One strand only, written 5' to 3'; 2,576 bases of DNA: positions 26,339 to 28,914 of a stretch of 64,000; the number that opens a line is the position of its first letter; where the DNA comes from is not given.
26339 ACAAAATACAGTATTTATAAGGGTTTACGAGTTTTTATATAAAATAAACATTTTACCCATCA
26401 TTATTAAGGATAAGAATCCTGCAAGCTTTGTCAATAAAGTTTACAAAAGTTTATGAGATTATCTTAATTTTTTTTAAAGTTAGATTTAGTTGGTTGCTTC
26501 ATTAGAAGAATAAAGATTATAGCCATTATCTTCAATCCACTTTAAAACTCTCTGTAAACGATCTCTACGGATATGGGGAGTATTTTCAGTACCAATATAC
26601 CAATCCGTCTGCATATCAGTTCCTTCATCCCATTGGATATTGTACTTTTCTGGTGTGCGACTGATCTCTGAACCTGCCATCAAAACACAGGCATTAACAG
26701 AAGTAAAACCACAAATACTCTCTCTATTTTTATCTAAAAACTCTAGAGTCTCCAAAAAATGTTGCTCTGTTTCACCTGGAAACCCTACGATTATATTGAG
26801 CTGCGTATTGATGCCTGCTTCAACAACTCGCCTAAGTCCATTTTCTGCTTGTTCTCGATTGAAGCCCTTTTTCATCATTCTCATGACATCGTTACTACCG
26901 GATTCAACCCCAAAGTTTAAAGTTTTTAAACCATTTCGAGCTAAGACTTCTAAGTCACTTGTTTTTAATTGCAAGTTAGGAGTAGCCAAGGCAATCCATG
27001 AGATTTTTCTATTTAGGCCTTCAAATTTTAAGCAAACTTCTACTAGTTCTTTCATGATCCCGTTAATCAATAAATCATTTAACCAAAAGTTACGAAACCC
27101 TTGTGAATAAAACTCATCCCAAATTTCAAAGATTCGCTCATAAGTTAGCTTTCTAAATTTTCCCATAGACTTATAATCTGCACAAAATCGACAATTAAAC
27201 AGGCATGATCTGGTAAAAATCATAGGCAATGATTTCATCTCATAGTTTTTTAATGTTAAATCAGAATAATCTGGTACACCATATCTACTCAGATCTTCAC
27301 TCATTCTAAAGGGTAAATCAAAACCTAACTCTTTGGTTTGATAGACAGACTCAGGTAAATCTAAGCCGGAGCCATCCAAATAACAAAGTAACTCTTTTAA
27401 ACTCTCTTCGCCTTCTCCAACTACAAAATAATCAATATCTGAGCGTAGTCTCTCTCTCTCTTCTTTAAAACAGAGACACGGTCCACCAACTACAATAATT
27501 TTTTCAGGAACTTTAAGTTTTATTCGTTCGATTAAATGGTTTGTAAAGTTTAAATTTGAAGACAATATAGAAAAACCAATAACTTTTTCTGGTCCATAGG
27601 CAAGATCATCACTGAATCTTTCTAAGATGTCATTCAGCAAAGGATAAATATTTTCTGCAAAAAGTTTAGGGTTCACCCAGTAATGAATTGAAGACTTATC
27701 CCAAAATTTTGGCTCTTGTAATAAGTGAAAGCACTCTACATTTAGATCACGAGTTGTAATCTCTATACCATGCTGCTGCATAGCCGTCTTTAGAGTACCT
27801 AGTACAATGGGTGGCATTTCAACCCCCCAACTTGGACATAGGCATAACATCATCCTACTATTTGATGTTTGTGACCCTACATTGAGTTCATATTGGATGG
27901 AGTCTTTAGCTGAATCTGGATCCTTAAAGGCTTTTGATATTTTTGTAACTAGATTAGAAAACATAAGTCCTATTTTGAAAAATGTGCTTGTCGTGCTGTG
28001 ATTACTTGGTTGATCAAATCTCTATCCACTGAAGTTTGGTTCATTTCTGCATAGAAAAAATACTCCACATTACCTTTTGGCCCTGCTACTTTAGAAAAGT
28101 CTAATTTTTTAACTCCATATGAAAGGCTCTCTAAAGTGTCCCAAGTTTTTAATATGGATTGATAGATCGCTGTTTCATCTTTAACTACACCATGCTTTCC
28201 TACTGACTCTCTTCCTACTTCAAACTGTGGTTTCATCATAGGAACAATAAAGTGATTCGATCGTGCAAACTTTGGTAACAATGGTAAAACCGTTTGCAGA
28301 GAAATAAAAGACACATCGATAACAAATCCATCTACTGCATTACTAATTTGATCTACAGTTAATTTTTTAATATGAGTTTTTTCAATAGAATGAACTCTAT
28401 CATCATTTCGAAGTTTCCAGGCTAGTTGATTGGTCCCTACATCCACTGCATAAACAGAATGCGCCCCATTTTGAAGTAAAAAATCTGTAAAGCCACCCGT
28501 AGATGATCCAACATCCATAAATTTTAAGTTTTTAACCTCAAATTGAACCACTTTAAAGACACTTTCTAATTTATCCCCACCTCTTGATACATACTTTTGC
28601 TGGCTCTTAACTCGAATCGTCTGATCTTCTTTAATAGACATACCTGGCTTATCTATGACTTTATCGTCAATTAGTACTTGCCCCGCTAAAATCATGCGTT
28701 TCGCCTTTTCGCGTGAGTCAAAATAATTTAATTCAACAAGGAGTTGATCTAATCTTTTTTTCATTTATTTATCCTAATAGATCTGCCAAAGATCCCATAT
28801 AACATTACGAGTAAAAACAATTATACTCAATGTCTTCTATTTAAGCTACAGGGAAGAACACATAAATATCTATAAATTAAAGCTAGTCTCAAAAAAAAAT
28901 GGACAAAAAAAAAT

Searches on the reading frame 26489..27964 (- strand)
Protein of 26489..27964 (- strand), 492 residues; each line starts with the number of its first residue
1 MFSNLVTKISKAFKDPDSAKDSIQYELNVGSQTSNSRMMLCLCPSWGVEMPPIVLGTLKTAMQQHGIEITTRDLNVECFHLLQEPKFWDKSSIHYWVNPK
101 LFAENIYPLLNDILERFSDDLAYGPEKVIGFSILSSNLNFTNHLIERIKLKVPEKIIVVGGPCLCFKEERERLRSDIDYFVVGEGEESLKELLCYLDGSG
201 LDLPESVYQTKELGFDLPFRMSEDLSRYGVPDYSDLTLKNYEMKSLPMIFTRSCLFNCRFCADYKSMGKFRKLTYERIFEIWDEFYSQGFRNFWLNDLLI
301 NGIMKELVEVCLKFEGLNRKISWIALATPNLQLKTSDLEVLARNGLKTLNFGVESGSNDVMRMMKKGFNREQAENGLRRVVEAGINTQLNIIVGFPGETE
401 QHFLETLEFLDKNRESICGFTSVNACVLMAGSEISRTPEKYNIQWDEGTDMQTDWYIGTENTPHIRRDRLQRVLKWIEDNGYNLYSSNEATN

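Call 43: search_protein_families(library=ncbifam, proteins=[window:26489-27964:-], max_evalue=0.001)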
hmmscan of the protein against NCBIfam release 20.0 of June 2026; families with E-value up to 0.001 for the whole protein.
window:26489-27964:- (492 aa): 31 families (the best 25 are shown)
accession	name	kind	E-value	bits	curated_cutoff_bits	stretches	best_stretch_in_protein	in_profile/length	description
TIGR03975.1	rSAM_ocin_1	subfamily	3.2e-27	95.3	281.85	1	107-411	110-428/606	RiPP maturation radical SAM C-methyltransferase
TIGR04013.1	B12_SAM_MJ_1487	hypoth_equivalog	1.4e-25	89.9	251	2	125-288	43-195/382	TIGR04013 family B12-binding domain/radical SAM domain-containing protein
TIGR04479.1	bcpD_PhpK_rSAM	subfamily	4.3e-22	78.2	600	1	141-444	127-437/504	PhpK family radical SAM P-methyltransferase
TIGR04072.2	rSAM_ladder_B12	equivalog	3.2e-21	75.5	360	1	141-457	86-391/443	lipid biosynthesis B12-binding/radical SAM protein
NF050148.1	rSAM_ApyD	equivalog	5.2e-19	68.1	750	1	111-412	60-365/645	RiPP biosynthesis radical SAM protein ApyD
TIGR04014.1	B12_SAM_MJ_0865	equivalog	1.4e-16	60.3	360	1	147-412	60-335/434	methyl-coenzyme M reductase glutamine C-methyltransferase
TIGR00089.1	TIGR00089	subfamily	9.6e-16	57.6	251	1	252-414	147-319/429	MiaB/RimO family radical SAM methylthiotransferase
TIGR03471.1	HpnJ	equivalog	6.5e-14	51.7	577.6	1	249-411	201-363/472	hopanoid biosynthesis associated radical SAM protein HpnJ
NF045585.1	rSAM_slr0320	equivalog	3.7e-13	48.8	775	1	145-444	129-439/511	photosystem II high light acclimation radical SAM protein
TIGR01574.1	miaB-methiolase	equivalog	8.7e-13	48.1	355.3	1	148-412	65-324/437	tRNA (N6-isopentenyl adenosine(37)-C2)-methylthiotransferase MiaB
TIGR02026.1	BchE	equivalog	1.6e-12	47.1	481.35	1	134-409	72-361/497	magnesium-protoporphyrin IX monomethyl ester anaerobic oxidative cyclase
TIGR01579.1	MiaB-like-C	equivalog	9.5e-12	44.9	357.05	1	142-412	53-317/416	tRNA (N(6)-L-threonylcarbamoyladenosine(37)-C(2))-methylthiotransferase MtaB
TIGR04385.1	B12_rSAM_cofa1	equivalog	1.8e-11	43.9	450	1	148-415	93-366/438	B12 lower ligand biosynthesis radical SAM protein BzaD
TIGR01578.1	MiaB-like-B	hypoth_equivalog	1.5e-10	40.4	314.7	1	348-415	245-314/421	tRNA (N(6)-L-threonylcarbamoyladenosine(37)-C(2))-methylthiotransferase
TIGR01125.1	TIGR01125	equivalog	6.7e-09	35.3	356.95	1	251-414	143-317/432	30S ribosomal protein S12 methylthiotransferase RimO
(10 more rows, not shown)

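Call 54: find_related_loci(query=A5, collection=metagenome_contigs, flank=6000)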
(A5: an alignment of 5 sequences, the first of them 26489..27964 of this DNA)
Query A5 (492 aa) in metagenome_contigs; peptide patterns used: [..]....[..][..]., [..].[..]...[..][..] (x = any residue, [..] = any of these).
238 stretches matched a pattern; 7 encode a relative of the query (tblastn E <= 1e-3); 7 distinct loci.
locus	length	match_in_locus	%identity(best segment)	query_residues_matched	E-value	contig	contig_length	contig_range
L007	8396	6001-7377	68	33-491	0e+0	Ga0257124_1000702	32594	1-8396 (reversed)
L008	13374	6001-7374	67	36-491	0e+0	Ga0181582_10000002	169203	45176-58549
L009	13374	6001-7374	67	36-491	0e+0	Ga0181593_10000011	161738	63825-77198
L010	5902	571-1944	67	36-491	0e+0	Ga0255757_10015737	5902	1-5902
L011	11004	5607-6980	67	36-491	0e+0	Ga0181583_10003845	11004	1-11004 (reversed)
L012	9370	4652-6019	60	38-491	0e+0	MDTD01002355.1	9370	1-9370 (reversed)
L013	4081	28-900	27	127-403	4e-15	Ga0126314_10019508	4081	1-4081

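Call 72: find_homologous_proteins(query=window:26489-27964:-, max_evalue=1e-20)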
Query window:26489-27964:- (492 aa): 89 proteins with E <= 1e-20 among 8000 candidates.
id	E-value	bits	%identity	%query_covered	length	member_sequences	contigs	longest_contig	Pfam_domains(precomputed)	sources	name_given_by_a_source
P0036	0.0e+0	1143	100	100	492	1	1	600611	PF04055.28,PF02310.25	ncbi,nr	ncbi:MAG: radical SAM protein [Candidatus Cloacimonetes bacterium]|nr:radical SAM protein [Candidatu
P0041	7.6e-279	944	82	99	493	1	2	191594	PF04055.28,PF19864.6,PF02310.25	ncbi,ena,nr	ncbi:MAG: hypothetical protein COB02_07090 [Candidatus Cloacimonadota bacterium]|nr:MAG: hypothetica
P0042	1.8e-215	735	69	92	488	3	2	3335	PF04055.28,PF02310.25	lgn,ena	-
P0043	8.3e-212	722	67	92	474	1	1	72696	PF04055.28,PF02310.25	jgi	jgi:anaerobic magnesium-protoporphyrin IX monomethyl ester cyclase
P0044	2.3e-210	718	69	91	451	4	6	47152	PF04055.28,PF02310.25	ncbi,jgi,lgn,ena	-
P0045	8.3e-210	716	67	92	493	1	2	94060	PF04055.28,PF02310.25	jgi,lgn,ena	-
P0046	5.1e-209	713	67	91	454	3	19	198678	PF04055.28,PF02310.25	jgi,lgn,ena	-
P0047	1.0e-206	706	67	92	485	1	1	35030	PF04055.28,PF02310.25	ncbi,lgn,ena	-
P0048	1.9e-203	695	64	93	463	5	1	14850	PF04055.28,PF02310.25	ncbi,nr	ncbi:MAG: B12-binding domain-containing radical SAM protein [Candidatus Cloacimonetes bacterium]|nr:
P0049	2.7e-202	691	68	90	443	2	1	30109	PF04055.28,PF02310.25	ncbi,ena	-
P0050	1.0e-196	673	62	94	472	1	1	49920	PF04055.28,PF02310.25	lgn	-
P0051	2.9e-196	671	62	94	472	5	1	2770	PF04055.28,PF02310.25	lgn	-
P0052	2.0e-194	665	60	93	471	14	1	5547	PF04055.28,PF02310.25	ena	-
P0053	5.2e-161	555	54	92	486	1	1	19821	PF04055.28,PF02310.25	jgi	jgi:pyruvate-formate lyase-activating enzyme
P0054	3.2e-154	533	52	92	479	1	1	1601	PF04055.28,PF02310.25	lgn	-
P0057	3.6e-137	476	49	92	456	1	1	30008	PF04055.28,PF02310.25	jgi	jgi:anaerobic magnesium-protoporphyrin IX monomethyl ester cyclase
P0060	5.3e-131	456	46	92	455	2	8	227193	PF04055.28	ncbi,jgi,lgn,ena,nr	ncbi:radical SAM protein [bacterium]|jgi:anaerobic magnesium-protoporphyrin IX monomethyl ester cycl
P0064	9.7e-128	445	47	93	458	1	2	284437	PF04055.28,PF02310.25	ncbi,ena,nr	ncbi:MAG: hypothetical protein COB02_13570 [Candidatus Cloacimonadota bacterium]|nr:MAG: hypothetica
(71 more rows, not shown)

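Call 73: find_encoding_contigs(protein=P0064, flank=7000, max_places=2)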
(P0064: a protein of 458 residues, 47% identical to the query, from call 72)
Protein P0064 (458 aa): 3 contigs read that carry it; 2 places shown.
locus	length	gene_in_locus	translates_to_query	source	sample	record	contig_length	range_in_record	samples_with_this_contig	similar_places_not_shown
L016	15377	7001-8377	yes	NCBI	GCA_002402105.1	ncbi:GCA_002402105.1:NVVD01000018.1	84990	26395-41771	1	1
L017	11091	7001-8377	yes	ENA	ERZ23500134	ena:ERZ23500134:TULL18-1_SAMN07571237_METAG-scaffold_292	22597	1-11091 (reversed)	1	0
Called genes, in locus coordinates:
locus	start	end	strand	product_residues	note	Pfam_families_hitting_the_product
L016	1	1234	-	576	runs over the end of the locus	PF12717:Cnd1 (faint)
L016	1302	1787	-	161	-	-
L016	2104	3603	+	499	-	PF01336:tRNA_anti-codon, PF00152:tRNA-synt_2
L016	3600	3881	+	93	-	PF03319:EutN_CcmL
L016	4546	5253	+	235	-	PF01791:DeoC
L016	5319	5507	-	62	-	-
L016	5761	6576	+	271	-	PF01476:LysM, PF01551:Peptidase_M23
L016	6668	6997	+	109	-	-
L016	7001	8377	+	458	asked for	PF02310:B12-binding (weak), PF04055:Radical_SAM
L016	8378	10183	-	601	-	PF13620:CarboxypepD_reg, PF13715:CarbopepD_reg_2 (weak), PF17210:SdrD_B (faint), PF22904:NOMO1-like_2nd (faint), PF07676:PD40 (faint), PF26549:Tricorn_N, PF26550:Tricorn_2nd (faint)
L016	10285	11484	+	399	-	-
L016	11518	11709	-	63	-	PF06429:Flg_bbr_C (weak)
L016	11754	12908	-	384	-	-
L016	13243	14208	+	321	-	PF20030:bpMoxR, PF00004:AAA (weak), PF07726:AAA_3, PF07728:AAA_5, PF17863:AAA_lid_2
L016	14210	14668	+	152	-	-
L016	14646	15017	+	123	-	PF04134:DCC1-like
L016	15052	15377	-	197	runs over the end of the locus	-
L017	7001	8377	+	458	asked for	PF02310:B12-binding (weak), PF04055:Radical_SAM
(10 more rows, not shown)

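Call 74: find_encoding_contigs(protein=P0060, flank=7000, max_places=3)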
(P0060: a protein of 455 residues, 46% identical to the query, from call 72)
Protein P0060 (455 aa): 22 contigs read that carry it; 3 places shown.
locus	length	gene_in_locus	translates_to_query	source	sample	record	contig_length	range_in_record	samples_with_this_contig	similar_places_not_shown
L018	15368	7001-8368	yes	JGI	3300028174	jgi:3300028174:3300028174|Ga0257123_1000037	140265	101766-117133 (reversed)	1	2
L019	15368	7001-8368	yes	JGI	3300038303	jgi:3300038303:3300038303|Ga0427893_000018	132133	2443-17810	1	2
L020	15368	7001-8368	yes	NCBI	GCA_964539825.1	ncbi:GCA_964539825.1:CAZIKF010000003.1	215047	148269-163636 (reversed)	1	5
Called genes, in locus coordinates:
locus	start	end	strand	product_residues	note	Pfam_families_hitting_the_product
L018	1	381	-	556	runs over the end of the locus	PF13646:HEAT_2 (faint), PF02985:HEAT (faint)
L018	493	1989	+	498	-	PF01336:tRNA_anti-codon, PF00152:tRNA-synt_2, PF01409:tRNA-synt_2d (faint)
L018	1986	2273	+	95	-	PF03319:EutN_CcmL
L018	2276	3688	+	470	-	PF01791:DeoC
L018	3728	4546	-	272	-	PF12146:Hydrolase_4, PF00561:Abhydrolase_1 (weak), PF12697:Abhydrolase_6 (faint), PF20408:Abhydrolase_11 (weak), PF00326:Peptidase_S9 (weak), PF12695:Abhydrolase_5 (faint)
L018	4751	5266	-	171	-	PF13453:Zn_ribbon_TFIIB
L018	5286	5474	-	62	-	-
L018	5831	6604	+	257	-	PF01476:LysM (weak), PF01551:Peptidase_M23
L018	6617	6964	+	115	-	-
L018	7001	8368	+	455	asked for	PF04055:Radical_SAM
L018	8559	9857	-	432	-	-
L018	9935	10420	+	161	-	PF04542:Sigma70_r2, PF08281:Sigma70_r4_2, PF04545:Sigma70_r4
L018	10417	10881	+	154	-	-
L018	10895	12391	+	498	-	PF00482:T2SSF (weak), PF00437:T2SSE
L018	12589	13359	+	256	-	PF04338:DUF481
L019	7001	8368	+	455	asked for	PF04055:Radical_SAM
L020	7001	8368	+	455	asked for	PF04055:Radical_SAM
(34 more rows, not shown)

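Call 78: find_encoding_contigs(protein=P0050, flank=5000, max_places=1)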
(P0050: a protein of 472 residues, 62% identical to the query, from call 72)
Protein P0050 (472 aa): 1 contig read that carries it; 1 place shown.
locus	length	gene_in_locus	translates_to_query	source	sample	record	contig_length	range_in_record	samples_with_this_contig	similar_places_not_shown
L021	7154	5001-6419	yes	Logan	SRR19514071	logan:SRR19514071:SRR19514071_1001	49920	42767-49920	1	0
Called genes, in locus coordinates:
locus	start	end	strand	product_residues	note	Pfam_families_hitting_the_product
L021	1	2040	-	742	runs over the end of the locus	PF13646:HEAT_2 (faint), PF02985:HEAT (faint), PF22928:INTS1_R4 (faint), PF13513:HEAT_EZ (faint)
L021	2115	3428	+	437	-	PF08238:Sel1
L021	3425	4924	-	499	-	PF03853:YjeF_N, PF01256:Carb_kinase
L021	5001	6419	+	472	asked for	PF02310:B12-binding, PF04055:Radical_SAM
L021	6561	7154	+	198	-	?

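Call 79: find_encoding_contigs(protein=P0048, flank=5000, max_places=1)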
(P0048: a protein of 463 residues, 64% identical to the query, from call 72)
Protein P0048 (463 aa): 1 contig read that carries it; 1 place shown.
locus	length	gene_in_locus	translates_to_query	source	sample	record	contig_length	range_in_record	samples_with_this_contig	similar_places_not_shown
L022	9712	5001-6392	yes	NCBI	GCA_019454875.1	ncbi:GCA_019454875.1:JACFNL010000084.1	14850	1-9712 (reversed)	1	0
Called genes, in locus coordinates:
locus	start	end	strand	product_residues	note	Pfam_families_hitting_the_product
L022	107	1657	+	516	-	PF05708:Peptidase_C92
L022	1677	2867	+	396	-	PF13387:Lnb_N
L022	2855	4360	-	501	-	PF03853:YjeF_N, PF01256:Carb_kinase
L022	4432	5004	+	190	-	PF02525:Flavodoxin_2, PF03358:FMN_red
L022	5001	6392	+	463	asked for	PF02310:B12-binding, PF04055:Radical_SAM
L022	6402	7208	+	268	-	PF05013:FGase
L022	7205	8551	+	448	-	PF01979:Amidohydro_1, PF07969:Amidohydro_3 (weak)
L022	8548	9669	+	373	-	PF01168:Ala_racemase_N, PF00842:Ala_racemase_C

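Call 80: find_encoding_contigs(protein=P0057, flank=5000, max_places=1)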
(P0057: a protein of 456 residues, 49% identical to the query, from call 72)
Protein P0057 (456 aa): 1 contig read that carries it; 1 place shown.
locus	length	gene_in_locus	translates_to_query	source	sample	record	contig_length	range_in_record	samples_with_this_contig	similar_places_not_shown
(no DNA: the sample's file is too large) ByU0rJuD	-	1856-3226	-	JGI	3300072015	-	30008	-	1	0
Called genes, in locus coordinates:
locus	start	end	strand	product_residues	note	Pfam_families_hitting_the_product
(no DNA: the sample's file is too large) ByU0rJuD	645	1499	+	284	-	PF01476:LysM, PF01551:Peptidase_M23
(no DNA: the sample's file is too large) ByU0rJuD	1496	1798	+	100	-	-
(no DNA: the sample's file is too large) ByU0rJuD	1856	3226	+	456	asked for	PF02310:B12-binding (faint), PF04055:Radical_SAM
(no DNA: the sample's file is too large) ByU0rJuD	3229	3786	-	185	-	PF00588:SpoU_methylase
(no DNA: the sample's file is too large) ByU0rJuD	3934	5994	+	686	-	PF01590:GAF, PF13185:GAF_2, PF13492:GAF_3, PF00512:HisKA, PF02518:HATPase_c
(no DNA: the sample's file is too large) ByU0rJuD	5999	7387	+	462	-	PF00072:Response_reg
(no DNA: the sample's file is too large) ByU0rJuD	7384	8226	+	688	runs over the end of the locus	PF00072:Response_reg, PF20250:FapA_N, PF03961:FapA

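Call 84: search_solved_structures(query=window:26489-27964:-, max_evalue=0.01)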
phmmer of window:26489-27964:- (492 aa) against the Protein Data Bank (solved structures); distinct sequences matched with E-value up to 0.01: 3.
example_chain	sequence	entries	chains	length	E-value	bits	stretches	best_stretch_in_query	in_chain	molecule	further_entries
9ccb_A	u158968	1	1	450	8.5e-12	47.8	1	130-412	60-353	Radical SAM core domain-containing protein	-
4jc0_A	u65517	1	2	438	5.5e-05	25.4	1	199-412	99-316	Ribosomal protein S12 methylthiotransferase RimO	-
2qgq_A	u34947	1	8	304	0.00018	23.6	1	253-412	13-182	Protein TM_1862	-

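Call 85: search_protein_families(library=pfam, proteins=[window:26489-27964:-, L016:6668-6994:+, L008:7511-10498:+], max_evalue=0.01)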
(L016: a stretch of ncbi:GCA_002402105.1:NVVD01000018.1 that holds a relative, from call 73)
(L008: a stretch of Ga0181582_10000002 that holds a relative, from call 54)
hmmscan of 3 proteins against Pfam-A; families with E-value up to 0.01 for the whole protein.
window:26489-27964:- (492 aa): 3 families
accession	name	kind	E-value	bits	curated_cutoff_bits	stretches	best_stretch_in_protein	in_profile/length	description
PF04055.27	Radical_SAM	-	1.8e-22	80.7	29.5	1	248-410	1-166/166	Radical SAM superfamily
PF02310.24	B12-binding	-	7.6e-11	42.3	32.1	1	128-192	54-120/121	B12 binding domain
PF19864.5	Radical_SAM_N2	-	0.00024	21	29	1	155-195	87-124/151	Radical SAM proteins, N-terminal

L016:6668-6994:+ (109 aa): 0 families

L008:7511-10498:+ (996 aa): 0 families

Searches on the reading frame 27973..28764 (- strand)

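Call 43: search_protein_families(library=ncbifam, proteins=[window:27973-28764:-], max_evalue=0.001)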
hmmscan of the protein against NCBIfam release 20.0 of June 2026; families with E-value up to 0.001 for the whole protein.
window:27973-28764:- (264 aa): 6 families
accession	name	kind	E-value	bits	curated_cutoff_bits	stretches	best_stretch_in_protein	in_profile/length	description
TIGR00478.1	tly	subfamily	7.8e-73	244.5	185.8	1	4-234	1-228/228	TlyA family rRNA (cytidine-2'-O)-methyltransferase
NF049952.1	23rRNACMtaseTlyA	equivalog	5.2e-63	212.7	250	1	4-238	2-233/236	23S rRNA (cytidine-2'-O)-methyltransferase TlyA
TIGR01017.1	rpsD_bact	equivalog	9.3e-09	35.3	177.2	1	2-60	89-147/200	30S ribosomal protein S4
NF003717.0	PRK05327.1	equivalog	2.7e-07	30.7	116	1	2-69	91-158/202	30S ribosomal protein S4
TIGR02988.1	YaaA_near_RecF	hypoth_equivalog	0.00085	19.4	84.75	0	5-53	11-59/60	S4 domain-containing protein YaaA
NF008385.0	PRK11180.1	equivalog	0.0009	18.7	351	0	2-55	17-70/325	23S rRNA pseudouridine(1911/1915/1917) synthase RluD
